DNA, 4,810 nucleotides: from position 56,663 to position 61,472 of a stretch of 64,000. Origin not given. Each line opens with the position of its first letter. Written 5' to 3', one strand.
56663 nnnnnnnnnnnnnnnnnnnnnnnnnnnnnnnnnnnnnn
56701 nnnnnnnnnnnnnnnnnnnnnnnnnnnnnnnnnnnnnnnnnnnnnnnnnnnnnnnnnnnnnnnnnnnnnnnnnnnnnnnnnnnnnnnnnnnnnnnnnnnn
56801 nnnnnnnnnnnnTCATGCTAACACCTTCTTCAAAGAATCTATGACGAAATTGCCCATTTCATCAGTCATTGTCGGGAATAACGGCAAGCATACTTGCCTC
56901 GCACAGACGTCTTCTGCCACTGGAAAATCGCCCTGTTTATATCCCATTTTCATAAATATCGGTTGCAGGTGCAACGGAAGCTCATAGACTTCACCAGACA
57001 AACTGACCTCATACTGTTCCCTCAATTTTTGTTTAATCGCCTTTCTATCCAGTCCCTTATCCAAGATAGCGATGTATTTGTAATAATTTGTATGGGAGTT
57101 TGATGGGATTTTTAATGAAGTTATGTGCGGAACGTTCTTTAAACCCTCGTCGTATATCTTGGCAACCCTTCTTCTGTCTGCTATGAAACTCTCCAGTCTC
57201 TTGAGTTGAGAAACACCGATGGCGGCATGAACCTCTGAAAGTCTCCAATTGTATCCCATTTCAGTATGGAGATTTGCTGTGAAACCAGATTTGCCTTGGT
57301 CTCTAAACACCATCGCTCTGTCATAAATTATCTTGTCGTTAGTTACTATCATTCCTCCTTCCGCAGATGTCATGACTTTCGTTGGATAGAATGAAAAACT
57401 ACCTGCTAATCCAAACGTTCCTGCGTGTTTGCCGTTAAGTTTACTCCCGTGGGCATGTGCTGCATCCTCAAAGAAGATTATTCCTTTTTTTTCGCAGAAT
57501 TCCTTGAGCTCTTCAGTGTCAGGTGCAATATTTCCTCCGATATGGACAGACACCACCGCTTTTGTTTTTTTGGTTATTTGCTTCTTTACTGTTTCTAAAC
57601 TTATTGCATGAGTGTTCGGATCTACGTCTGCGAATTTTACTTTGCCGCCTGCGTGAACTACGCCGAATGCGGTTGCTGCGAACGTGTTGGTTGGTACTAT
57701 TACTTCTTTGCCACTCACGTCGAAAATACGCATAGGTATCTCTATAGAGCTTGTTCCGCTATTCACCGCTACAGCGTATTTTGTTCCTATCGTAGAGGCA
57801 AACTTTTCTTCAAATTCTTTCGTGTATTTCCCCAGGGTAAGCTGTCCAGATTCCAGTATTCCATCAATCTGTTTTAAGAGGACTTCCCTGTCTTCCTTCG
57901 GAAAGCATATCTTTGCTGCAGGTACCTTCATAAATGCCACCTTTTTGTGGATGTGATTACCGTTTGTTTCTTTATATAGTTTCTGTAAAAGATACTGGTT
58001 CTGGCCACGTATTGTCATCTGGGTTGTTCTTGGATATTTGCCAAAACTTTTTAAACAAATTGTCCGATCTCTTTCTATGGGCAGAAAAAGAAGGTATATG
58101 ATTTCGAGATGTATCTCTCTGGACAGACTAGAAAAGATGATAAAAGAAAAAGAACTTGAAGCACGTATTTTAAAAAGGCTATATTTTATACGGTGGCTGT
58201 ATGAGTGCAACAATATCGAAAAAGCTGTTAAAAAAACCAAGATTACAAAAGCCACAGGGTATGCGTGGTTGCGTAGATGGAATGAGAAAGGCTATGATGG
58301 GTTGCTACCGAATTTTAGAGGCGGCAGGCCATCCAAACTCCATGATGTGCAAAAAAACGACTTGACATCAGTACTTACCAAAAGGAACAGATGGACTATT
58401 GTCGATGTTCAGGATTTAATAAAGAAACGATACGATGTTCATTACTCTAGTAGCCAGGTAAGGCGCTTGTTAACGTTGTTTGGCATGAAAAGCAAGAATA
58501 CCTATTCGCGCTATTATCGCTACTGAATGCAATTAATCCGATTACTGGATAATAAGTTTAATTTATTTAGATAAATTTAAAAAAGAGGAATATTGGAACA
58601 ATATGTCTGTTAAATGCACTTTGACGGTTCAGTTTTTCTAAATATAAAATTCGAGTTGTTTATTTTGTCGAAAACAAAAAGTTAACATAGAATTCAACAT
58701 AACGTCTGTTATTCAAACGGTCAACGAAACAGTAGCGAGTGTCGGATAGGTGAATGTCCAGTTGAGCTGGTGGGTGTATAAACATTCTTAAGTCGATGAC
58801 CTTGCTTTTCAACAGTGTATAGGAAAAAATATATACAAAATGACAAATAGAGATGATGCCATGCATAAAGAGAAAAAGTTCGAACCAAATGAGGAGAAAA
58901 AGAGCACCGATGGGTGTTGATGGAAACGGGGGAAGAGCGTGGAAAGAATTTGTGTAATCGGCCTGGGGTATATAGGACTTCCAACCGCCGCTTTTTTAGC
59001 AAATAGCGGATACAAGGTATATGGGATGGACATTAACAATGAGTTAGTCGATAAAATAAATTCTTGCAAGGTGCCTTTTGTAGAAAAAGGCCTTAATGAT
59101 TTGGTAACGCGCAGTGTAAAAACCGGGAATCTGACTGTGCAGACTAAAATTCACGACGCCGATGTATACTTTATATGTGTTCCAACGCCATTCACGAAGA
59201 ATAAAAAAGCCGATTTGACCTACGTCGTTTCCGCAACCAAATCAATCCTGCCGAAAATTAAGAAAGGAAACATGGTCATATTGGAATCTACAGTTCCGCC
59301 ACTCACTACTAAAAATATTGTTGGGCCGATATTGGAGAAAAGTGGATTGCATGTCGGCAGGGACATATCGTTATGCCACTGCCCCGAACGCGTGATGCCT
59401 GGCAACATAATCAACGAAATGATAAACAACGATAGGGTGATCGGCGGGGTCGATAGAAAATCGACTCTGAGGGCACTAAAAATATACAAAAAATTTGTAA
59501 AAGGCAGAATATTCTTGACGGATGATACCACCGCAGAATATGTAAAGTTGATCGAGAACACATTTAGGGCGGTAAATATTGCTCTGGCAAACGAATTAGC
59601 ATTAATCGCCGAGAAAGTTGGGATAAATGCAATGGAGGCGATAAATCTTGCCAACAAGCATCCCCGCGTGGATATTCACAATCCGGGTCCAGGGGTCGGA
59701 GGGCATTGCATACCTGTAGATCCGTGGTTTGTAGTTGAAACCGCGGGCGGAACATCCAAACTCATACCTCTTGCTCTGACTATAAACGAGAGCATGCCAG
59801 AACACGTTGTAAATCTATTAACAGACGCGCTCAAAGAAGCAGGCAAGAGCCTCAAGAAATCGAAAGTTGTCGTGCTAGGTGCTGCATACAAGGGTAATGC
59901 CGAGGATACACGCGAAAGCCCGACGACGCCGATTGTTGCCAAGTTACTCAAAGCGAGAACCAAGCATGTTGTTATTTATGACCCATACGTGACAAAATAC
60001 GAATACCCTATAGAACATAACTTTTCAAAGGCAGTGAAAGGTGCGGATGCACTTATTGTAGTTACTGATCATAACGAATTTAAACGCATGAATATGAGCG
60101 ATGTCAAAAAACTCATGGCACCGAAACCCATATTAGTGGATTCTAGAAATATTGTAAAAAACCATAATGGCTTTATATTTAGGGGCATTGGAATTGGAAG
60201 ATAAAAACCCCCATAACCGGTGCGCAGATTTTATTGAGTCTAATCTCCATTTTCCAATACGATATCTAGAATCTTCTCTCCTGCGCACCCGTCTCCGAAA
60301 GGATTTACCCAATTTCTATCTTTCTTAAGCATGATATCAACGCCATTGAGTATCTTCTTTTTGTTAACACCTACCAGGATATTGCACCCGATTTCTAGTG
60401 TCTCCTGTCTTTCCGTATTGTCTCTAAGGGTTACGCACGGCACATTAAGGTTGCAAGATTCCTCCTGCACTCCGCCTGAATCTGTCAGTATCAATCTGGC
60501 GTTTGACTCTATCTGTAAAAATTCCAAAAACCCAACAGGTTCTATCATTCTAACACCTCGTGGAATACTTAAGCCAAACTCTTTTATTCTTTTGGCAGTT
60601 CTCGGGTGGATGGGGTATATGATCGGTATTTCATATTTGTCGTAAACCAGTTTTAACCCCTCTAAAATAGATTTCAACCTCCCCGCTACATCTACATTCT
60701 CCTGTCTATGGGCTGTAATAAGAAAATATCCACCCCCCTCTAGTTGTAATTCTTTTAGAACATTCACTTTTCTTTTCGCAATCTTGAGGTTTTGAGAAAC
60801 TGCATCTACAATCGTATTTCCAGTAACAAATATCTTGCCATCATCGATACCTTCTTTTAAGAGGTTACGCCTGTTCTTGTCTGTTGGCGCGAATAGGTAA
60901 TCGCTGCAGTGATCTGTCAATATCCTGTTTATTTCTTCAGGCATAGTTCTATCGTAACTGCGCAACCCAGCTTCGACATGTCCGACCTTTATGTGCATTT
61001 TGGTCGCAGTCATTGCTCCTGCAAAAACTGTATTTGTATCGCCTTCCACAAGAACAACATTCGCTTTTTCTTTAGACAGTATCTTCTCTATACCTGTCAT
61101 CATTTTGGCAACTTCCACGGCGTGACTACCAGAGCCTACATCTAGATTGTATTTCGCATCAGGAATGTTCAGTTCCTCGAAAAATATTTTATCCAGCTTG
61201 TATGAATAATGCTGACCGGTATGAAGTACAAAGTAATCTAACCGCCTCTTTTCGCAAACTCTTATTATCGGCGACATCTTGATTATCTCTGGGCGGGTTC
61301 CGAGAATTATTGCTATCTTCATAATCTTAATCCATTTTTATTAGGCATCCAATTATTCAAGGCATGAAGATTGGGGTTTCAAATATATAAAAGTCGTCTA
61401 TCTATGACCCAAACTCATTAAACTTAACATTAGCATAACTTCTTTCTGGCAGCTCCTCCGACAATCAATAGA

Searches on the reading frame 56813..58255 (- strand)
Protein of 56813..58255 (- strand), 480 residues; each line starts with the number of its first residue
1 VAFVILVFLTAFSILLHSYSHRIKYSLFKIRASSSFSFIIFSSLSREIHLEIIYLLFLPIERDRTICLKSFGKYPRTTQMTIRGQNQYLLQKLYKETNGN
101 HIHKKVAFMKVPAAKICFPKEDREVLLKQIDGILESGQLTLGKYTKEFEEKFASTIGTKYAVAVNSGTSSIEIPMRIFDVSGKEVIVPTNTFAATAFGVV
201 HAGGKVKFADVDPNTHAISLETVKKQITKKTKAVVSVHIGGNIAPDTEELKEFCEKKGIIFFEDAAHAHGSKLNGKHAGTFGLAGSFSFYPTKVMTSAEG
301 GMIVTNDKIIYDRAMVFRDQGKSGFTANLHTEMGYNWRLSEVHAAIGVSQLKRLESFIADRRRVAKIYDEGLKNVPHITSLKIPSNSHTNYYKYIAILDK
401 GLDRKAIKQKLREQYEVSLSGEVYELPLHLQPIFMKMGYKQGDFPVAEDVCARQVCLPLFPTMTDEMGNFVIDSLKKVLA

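Call 44: search_protein_families(library=pfam, proteins=[window:56813-58255:-], max_evalue=0.00001)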
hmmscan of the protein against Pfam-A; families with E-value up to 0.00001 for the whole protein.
window:56813-58255:- (480 aa): 3 families
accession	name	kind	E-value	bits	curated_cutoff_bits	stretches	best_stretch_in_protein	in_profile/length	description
PF01041.23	DegT_DnrJ_EryC1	-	6.5e-108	361.6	19.8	1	124-475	5-359/360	DegT/DnrJ/EryC1/StrS aminotransferase family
PF01212.27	Beta_elim_lyase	-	5.9e-08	32.8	27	1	145-377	34-270/288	Beta-eliminating lyase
PF00155.27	Aminotran_1_2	-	3.7e-07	30.1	19.7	1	144-271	43-192/361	Aminotransferase class I and II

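Call 71: search_protein_families(library=ncbifam, proteins=[window:56813-58255:-], max_evalue=1e-10)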
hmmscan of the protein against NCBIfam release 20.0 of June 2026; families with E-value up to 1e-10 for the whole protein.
window:56813-58255:- (480 aa): 7 families
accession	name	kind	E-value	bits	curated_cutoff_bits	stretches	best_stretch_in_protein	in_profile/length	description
TIGR03588.1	PseC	equivalog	8.6e-82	275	423.5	1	130-479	17-380/380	UDP-4-amino-4,6-dideoxy-N-acetyl-beta-L-altrosamine transaminase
TIGR04181.1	NHT_00031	hypoth_equivalog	1.7e-65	221.3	420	1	140-458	27-357/359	LegC family aminotransferase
NF008687.0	PRK11706.1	equivalog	2.2e-60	204.4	375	1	128-478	15-373/375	dTDP-4-amino-4,6-dideoxygalactose transaminase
TIGR04427.1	PLP_DesI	equivalog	1.4e-56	192.3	650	1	121-466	29-370/390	dTDP-4-dehydro-6-deoxyglucose aminotransferase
NF008658.2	PRK11658.1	equivalog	4.8e-54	183.4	631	1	127-479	17-377/379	UDP-4-amino-4-deoxy-L-arabinose aminotransferase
NF011936.0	PRK15407.1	equivalog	2.1e-50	171.7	423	2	85-324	12-254/440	lipopolysaccharide biosynthesis protein RfbH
TIGR02379.1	ECA_wecE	subfamily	1.5e-42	145.7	434.85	1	136-478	23-374/376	dTDP-4-amino-4,6-dideoxy-D-glucose transaminase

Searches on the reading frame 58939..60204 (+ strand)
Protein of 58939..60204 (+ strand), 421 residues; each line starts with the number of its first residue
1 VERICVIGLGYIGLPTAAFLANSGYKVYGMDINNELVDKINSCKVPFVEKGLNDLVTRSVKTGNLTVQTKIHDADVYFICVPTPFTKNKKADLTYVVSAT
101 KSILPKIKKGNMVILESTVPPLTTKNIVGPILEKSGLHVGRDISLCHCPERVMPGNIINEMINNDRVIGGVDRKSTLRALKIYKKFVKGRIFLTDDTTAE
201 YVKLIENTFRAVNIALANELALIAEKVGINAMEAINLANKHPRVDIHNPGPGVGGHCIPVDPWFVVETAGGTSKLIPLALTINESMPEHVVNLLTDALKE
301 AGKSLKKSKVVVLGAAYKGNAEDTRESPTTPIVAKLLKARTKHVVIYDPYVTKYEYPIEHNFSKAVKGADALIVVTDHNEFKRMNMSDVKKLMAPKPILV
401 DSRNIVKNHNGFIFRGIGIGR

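Call 44: search_protein_families(library=pfam, proteins=[window:58939-60204:+], max_evalue=0.00001)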
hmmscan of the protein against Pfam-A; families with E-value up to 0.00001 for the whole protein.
window:58939-60204:+ (421 aa): 4 families
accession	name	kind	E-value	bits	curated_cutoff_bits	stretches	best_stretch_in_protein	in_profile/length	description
PF03721.20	UDPG_MGDP_dh_N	-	3.6e-58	196.7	27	1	3-177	2-181/187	UDP-glucose/GDP-mannose dehydrogenase family, NAD binding domain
PF03720.21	UDPG_MGDP_dh_C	-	1.5e-25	90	30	1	312-407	2-102/103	UDP-glucose/GDP-mannose dehydrogenase family, UDP binding domain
PF00984.24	UDPG_MGDP_dh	-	4.3e-25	88.1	25.4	1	198-284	2-93/94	UDP-glucose/GDP-mannose dehydrogenase family, central domain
PF03446.21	NAD_binding_2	-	3.6e-09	37.3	21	1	3-134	1-110/161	NAD binding domain of 6-phosphogluconate dehydrogenase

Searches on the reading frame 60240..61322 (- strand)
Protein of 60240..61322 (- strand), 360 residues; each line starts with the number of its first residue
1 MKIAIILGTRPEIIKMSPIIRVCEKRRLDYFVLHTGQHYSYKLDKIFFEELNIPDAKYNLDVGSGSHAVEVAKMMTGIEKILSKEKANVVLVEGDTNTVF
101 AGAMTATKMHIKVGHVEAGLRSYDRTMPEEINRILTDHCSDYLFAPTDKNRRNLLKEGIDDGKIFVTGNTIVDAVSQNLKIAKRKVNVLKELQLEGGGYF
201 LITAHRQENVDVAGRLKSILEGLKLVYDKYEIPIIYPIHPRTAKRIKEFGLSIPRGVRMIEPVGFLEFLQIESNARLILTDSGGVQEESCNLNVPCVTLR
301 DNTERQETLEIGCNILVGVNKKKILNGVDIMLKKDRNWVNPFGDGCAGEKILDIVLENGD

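Call 44: search_protein_families(library=pfam, proteins=[window:60240-61322:-], max_evalue=0.00001)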
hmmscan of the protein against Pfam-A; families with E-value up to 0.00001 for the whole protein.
window:60240-61322:- (360 aa): 1 family
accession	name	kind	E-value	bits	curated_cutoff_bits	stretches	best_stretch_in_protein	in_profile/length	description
PF02350.25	Epimerase_2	-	5.5e-114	381.1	30.6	1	25-355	6-346/347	UDP-N-acetylglucosamine 2-epimerase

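Call 71: search_protein_families(library=ncbifam, proteins=[window:60240-61322:-], max_evalue=1e-10)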
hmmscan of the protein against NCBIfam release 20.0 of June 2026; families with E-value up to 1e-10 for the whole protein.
window:60240-61322:- (360 aa): 2 families
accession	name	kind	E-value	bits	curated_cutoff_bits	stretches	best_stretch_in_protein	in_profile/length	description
TIGR00236.1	wecB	equivalog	3.8e-128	427.7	210.15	1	1-357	1-364/366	non-hydrolyzing UDP-N-acetylglucosamine 2-epimerase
TIGR03568.1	NeuC_NnaA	equivalog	9.3e-24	84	235.9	1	1-354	1-364/365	UDP-N-acetylglucosamine 2-epimerase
